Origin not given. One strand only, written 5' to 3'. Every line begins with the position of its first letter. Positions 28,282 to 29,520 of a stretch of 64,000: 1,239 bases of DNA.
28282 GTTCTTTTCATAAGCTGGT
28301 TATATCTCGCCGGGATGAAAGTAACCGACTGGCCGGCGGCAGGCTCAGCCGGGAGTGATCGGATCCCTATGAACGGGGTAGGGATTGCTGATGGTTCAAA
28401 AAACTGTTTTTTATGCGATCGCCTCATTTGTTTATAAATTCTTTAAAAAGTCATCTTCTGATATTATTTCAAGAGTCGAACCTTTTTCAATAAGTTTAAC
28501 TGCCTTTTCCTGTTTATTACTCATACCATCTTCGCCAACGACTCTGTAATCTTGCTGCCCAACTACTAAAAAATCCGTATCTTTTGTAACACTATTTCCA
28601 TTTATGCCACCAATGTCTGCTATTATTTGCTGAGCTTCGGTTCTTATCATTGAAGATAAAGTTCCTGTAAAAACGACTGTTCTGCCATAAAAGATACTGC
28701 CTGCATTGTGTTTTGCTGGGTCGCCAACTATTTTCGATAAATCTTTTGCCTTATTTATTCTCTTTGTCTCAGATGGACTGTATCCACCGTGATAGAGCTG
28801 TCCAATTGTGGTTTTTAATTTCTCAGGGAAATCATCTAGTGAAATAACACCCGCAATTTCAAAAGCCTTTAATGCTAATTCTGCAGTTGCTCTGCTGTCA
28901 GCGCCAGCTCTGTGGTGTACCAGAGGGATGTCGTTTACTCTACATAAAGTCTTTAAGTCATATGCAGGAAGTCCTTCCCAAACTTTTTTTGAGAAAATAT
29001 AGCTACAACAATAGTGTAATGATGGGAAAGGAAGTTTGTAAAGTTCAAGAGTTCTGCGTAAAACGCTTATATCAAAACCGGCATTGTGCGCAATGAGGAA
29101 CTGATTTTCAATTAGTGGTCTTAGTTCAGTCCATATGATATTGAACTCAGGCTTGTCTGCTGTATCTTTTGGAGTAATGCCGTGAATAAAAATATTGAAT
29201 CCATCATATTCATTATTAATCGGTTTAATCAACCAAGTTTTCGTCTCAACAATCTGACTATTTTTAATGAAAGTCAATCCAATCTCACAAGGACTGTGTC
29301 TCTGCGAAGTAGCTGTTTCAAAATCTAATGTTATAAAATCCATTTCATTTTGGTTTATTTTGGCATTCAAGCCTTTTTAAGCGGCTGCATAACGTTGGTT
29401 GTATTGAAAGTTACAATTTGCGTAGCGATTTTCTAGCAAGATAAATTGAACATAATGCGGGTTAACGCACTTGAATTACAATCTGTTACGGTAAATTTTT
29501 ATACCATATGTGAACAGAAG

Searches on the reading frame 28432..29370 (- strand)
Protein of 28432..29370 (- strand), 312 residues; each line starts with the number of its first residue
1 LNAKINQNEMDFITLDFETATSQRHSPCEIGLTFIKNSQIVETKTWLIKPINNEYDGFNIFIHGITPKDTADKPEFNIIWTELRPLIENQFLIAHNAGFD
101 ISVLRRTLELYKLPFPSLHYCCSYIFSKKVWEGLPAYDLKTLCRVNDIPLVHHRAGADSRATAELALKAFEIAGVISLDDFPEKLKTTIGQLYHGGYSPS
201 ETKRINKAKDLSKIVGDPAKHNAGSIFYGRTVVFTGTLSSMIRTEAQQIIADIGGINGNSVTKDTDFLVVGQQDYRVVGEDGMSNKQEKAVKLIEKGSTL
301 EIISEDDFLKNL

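Call 3: search_protein_families(library=pfam, proteins=[window:28432-29370:-], max_evalue=0.01)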
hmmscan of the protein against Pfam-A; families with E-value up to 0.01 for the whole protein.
window:28432-29370:- (312 aa): 2 families
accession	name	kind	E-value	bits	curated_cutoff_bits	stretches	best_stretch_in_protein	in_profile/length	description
PF00929.31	RNase_T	-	2e-19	71.2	24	1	14-165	2-163/164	Exonuclease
PF00533.33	BRCT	-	2.9e-08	34.3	21.3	1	225-290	4-61/78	BRCA1 C Terminus (BRCT) domain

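Call 4: search_protein_families(library=padloc, proteins=[window:28432-29370:-], max_evalue=0.01)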
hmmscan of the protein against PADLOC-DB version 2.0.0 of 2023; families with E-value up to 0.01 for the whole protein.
window:28432-29370:- (312 aa): 3 families
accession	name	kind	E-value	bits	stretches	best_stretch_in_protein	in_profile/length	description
PDLC05027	PDC-S48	-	2.9e-26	90.5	2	12-168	6-165/411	-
PDLC01247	DEDDh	-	1.4e-23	82.1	1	14-166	2-138/139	"CAS-I,CAS-II,CAS-III,CAS-IV,CAS-V,CAS-VI; associated"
PDLC05028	PDC-S48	-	2.1e-11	41.1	1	7-165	15-175/512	-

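Call 5: search_protein_families(library=ncbifam, proteins=[window:28432-29370:-], max_evalue=0.01)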
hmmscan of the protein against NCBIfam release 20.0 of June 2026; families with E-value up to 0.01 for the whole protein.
window:28432-29370:- (312 aa): 28 families (the best 25 are shown)
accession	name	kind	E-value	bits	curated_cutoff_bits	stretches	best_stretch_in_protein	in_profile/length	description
NF004844.0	PRK06195.1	equivalog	4.3e-85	285.8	373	1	10-311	1-305/309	DNA polymerase III subunit epsilon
NF001688.0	PRK00448.1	equivalog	9.5e-18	63.2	873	1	5-173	418-588/1445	PolC-type DNA polymerase III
TIGR01407.1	dinG_rel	hypoth_equivalog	1.3e-15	56.7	547.7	1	12-171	2-163/889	putative DnaQ family exonuclease/DinG family helicase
TIGR01405.1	polC_Gram_pos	equivalog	1.3e-15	56.2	1043.45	1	6-171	185-352/1211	DNA polymerase III subunit alpha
TIGR00573.1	dnaq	subfamily_domain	3.8e-14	52.7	71.5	1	11-172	8-172/217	exonuclease, DNA polymerase III, epsilon subunit family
NF005906.0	PRK07883.1-4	equivalog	9.7e-14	50.6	495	1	8-168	4-166/563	DEDD exonuclease domain-containing protein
NF005981.0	PRK08074.1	equivalog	1.4e-13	49.8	789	1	10-169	3-165/931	ATP-dependent DNA helicase DinG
NF005289.0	PRK06807.1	equivalog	1.8e-13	50.4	335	1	10-169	8-168/313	3'-5' exonuclease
NF006316.0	PRK08517.1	equivalog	2e-13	50.3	247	1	4-189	64-241/270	3'-5' exonuclease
NF004719.0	PRK06063.1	equivalog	1.1e-12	47.6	389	1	9-173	15-180/331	DEDDh family exonuclease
NF005905.0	PRK07883.1-3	equivalog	4.1e-12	45.5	508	1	8-186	22-207/581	DEDD exonuclease domain-containing protein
NF005569.0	PRK07246.1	equivalog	4.8e-12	45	794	1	9-169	6-166/820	bifunctional DnaQ family exonuclease/ATP-dependent helicase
NF005907.0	PRK07883.1-5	equivalog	5.6e-12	44.8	454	1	9-166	27-188/584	DEDD exonuclease domain-containing protein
NF005932.1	PRK07956.1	equivalog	1.6e-10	40.2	369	1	170-273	535-639/664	NAD-dependent DNA ligase LigA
NF004316.1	PRK05711.1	equivalog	2.4e-10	40.5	196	1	13-144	4-141/234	DNA polymerase III subunit epsilon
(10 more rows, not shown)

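Call 8: search_solved_structures(query=window:28432-29370:-, max_evalue=0.001)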
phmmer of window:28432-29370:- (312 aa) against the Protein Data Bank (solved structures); distinct sequences matched with E-value up to 0.001: 7.
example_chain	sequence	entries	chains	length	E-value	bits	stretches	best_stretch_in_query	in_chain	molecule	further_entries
2p1j_A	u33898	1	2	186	7.1e-11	45.3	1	9-171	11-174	DNA polymerase III polC-type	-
8zef_A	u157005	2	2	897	5.2e-10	42.4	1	13-183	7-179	3'-5' exonuclease DinG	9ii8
1j53_A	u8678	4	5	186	2e-05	27.4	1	23-144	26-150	DNA polymerase III, epsilon chain | DNA polymerase III epsilon subunit | DNA POLYMERASE III SUBUNIT EPSILON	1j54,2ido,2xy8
2owo_A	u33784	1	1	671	2.1e-05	27.3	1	223-301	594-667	DNA ligase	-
2gui_A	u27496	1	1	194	2.2e-05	27.2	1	23-144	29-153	DNA polymerase III epsilon subunit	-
5tt5_A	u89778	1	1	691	2.3e-05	27.2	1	223-301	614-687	DNA ligase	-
5fku_D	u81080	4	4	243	3.1e-05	26.7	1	23-164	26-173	DNA POLYMERASE III SUBUNIT EPSILON | DNA POLYMERASE III EPSILON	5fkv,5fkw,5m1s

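Call 50: find_homologous_proteins(query=window:28432-29343:-, max_evalue=1e-20)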
Query window:28432-29343:- (303 aa): 1002 proteins with E <= 1e-20 among 1982 candidates; the best 120 are listed.
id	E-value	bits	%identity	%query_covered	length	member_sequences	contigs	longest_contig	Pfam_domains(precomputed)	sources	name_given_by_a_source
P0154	9.5e-202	687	100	100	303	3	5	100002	PF00929.32,PF00533.34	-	-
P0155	8.2e-180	615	89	100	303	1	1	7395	PF00929.32,PF00533.34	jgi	jgi:DNA polymerase III subunit epsilon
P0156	2.5e-179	613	87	100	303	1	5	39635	PF00929.32,PF00533.34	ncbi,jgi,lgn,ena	-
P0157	2.9e-179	613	86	100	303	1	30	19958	PF00929.32,PF00533.34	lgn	-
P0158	2.9e-179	613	87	100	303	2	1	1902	PF00929.32,PF00533.34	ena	-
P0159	4.7e-179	612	87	100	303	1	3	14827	PF00929.32,PF00533.34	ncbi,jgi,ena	-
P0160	2.8e-178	610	87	100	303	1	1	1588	PF00929.32,PF00533.34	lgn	-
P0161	5.6e-178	609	87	100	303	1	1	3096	PF00929.32,PF00533.34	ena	-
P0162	9.6e-178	608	87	100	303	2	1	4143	PF00929.32,PF00533.34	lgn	-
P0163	4.9e-176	602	87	100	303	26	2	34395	PF00929.32,PF00533.34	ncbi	-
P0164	5.2e-176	602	87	100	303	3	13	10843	PF00929.32,PF00533.34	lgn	-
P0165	9.7e-175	598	86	100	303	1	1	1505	PF00929.32,PF00533.34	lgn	-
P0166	1.7e-174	597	84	100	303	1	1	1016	PF00929.32,PF00533.34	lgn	-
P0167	2.4e-174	597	84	100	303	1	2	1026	PF00929.32,PF00533.34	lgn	-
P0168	2.8e-174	597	85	100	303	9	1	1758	PF00929.32,PF00533.34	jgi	jgi:DNA polymerase-3 subunit epsilon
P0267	2.1e-153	528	75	100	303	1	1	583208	PF00929.32,PF00533.34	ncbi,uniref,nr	ncbi:exonuclease domain-containing protein [Emticicia sp. BO119]|uniref:exonuclease domain-containin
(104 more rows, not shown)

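Call 53: find_encoding_contigs(protein=P0156, flank=6000, max_places=4)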
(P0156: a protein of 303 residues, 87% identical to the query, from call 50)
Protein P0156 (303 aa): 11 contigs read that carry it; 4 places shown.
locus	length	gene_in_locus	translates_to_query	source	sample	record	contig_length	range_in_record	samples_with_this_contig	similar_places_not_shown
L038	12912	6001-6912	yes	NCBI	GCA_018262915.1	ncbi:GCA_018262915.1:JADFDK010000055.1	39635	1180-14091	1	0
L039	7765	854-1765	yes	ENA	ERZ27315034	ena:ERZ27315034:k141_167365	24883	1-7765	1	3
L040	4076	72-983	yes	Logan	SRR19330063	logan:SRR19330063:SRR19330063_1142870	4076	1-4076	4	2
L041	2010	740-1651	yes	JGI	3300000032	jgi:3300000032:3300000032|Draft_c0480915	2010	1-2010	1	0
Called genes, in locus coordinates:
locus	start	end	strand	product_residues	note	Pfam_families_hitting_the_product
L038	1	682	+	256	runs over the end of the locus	PF00795:CN_hydrolase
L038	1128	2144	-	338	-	PF00005:ABC_tran, PF02463:SMC_N, PF13175:AAA_15 (faint), PF13304:AAA_21 (faint)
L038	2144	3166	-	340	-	PF01032:FecCD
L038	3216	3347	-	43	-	-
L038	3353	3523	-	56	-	-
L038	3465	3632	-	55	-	-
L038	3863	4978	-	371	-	PF01497:Peripla_BP_2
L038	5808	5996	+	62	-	-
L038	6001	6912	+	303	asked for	PF00929:RNase_T, PF00533:BRCT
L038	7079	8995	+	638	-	-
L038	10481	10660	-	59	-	-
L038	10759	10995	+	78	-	-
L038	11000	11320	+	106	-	PF05016:ParE_toxin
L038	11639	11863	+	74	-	-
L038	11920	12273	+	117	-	-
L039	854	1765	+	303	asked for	PF00929:RNase_T, PF00533:BRCT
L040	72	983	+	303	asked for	PF00929:RNase_T, PF00533:BRCT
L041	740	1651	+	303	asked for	PF00929:RNase_T, PF00533:BRCT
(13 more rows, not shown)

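Call 54: find_encoding_contigs(protein=P0267, flank=6000, max_places=2)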
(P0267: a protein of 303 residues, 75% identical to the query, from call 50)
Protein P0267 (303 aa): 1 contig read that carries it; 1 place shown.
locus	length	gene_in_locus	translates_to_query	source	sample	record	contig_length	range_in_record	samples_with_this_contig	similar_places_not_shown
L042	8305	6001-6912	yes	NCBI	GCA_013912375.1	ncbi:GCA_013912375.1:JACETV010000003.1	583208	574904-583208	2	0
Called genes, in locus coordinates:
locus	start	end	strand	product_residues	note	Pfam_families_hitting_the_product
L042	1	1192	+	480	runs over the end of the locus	-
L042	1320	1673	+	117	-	PF12728:HTH_17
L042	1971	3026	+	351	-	PF13481:AAA_25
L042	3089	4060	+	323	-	PF21957:Zn_ribbon_16, PF19898:DUF6371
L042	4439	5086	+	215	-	PF27000:PH_gly_zipper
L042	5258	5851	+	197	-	-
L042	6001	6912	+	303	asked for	PF00929:RNase_T, PF00533:BRCT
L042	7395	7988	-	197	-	PF00239:Resolvase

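Call 81: search_dna_similar(query=window:28432-29343:-, collection=phages, mode=protein, max_rows=12)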
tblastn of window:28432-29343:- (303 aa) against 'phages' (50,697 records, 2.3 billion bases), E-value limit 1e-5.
Records with a match: 73; places in all: 73; records where one place covers at least 80% of the query: 50.
Best place of each record, by identity: <60% 73.
By first word of the organism name: Staphylococcus 33; Streptococcus 18; Bacteriophage 7; Listeria 5; Campylobacter 3; Enterococcus 2; Microbacterium 2; Pasteurella 1; Moraxella 1; Helicobacter 1.
By host as written in the record: Staphylococcus aureus 18; - 11; Listeria monocytogenes 5; Streptococcus pneumoniae 10B00617 2; Staphylococcus aureus 100 2; Staphylococcus aureus subsp. aureus K25S genotype ST121-MSSA 2; Streptococcus suis 8067 2; Microbacterium paraoxydans NRRL B-14843 2; and 29 more.
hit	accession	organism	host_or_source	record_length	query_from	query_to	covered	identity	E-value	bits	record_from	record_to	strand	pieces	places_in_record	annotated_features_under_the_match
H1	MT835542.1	Bacteriophage sp.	human fecal samples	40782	2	303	100%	49.8%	2e-88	293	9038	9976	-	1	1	record has no annotation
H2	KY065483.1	Streptococcus phage IPP43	Streptococcus pneumoniae 44/3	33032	3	303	99%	37.7%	1e-52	191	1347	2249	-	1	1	exonuclease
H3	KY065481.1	Streptococcus phage IPP41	Streptococcus pneumoniae 23F/10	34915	3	303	99%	37.7%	1e-52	191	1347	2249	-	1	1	exonuclease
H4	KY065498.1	Streptococcus phage IPP62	Streptococcus pneumoniae 48/6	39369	3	303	99%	37.7%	1e-52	191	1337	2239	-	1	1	exonuclease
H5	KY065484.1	Streptococcus phage IPP44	Streptococcus pneumoniae USA11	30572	3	303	99%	37.7%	3e-52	189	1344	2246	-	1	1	exonuclease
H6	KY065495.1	Streptococcus phage IPP58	Streptococcus pneumoniae GA07228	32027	3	303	99%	37.7%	3e-52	189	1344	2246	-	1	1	exonuclease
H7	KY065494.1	Streptococcus phage IPP57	Streptococcus pneumoniae Sp02-1198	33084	3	303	99%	37.7%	3e-52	189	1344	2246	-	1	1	exonuclease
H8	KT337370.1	Streptococcus phage phiARI0923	Streptococcus pneumoniae 10B00617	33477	3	303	99%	37.7%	3e-52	189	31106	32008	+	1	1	hypothetical protein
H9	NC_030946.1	Streptococcus phage phiARI0923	Streptococcus pneumoniae 10B00617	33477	3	303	99%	37.7%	3e-52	189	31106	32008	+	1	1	3'-5' exoribonuclease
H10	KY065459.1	Streptococcus phage IPP18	Streptococcus pneumoniae 9L/3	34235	3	303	99%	37.7%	3e-52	189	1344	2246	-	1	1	exonuclease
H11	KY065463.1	Streptococcus phage IPP22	Streptococcus pneumoniae 33D/2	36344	3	303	99%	37.7%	3e-52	189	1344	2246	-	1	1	exonuclease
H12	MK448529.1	Streptococcus satellite phage Javan542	Streptococcus sanguinis 2908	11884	3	301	99%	37.7%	5e-53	191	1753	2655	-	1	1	DinG family ATP-dependent helicase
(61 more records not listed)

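Call 84: get_annotated_region(hit=H2, flank=3500)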
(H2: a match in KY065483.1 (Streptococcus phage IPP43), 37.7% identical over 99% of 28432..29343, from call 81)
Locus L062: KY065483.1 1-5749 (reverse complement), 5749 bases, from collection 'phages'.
description: Streptococcus phage IPP43, complete genome.
organism: Streptococcus phage IPP43 (NCBI taxid 1916182)
taxonomy: Viruses; Duplodnaviria; Heunggongvirae; Uroviricota; Caudoviricetes
host: Streptococcus pneumoniae 44/3; source: -; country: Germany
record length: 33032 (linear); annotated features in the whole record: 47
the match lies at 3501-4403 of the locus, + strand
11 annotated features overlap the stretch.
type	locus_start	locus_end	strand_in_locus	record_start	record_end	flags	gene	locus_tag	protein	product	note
CDS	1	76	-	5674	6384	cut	-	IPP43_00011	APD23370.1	hypothetical protein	gp15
CDS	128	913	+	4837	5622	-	-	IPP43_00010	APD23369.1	hypothetical protein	-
CDS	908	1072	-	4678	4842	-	-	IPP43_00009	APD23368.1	hypothetical protein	-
CDS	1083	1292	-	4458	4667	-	-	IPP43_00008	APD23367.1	hypothetical protein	-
CDS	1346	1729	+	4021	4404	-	-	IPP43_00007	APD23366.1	hypothetical protein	-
CDS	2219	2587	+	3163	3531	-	-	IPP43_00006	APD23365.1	transcriptional regulator, Cro/CI family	-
CDS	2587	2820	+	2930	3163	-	-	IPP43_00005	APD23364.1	hypothetical protein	-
CDS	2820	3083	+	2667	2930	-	-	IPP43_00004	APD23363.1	plasmid stabilization system protein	-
CDS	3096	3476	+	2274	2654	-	-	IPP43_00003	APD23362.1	hypothetical protein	-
CDS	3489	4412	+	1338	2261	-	-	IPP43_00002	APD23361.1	exonuclease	-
CDS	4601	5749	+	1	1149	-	-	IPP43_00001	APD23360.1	integrase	-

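Call 92: search_protein_families(library=phrogs, proteins=[window:28432-29343:-], max_evalue=0.001)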
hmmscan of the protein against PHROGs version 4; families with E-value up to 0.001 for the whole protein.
window:28432-29343:- (303 aa): 7 families
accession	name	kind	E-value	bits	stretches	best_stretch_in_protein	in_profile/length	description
phrog_192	-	DNA, RNA and nucleotide metabolism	1.7e-40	140.6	1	1-301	106-362/397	DNA polymerase exonuclease subunit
phrog_3989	-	unknown function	5.8e-12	46.5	1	218-302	207-291/296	-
phrog_14632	-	DNA, RNA and nucleotide metabolism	1.2e-07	31.9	1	2-158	83-240/380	DNA polymerase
phrog_3869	-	DNA, RNA and nucleotide metabolism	2.1e-07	30.8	1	171-264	534-627/656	NAD-dependent DNA ligase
phrog_3498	-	DNA, RNA and nucleotide metabolism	4.4e-05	24.4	1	210-301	170-251/256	NAD-dependent DNA ligase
phrog_2561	-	DNA, RNA and nucleotide metabolism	6.4e-05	24.2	1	212-301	83-158/167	DNA ligase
phrog_17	-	DNA, RNA and nucleotide metabolism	0.00033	19.7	1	1-134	670-782/1445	DNA polymerase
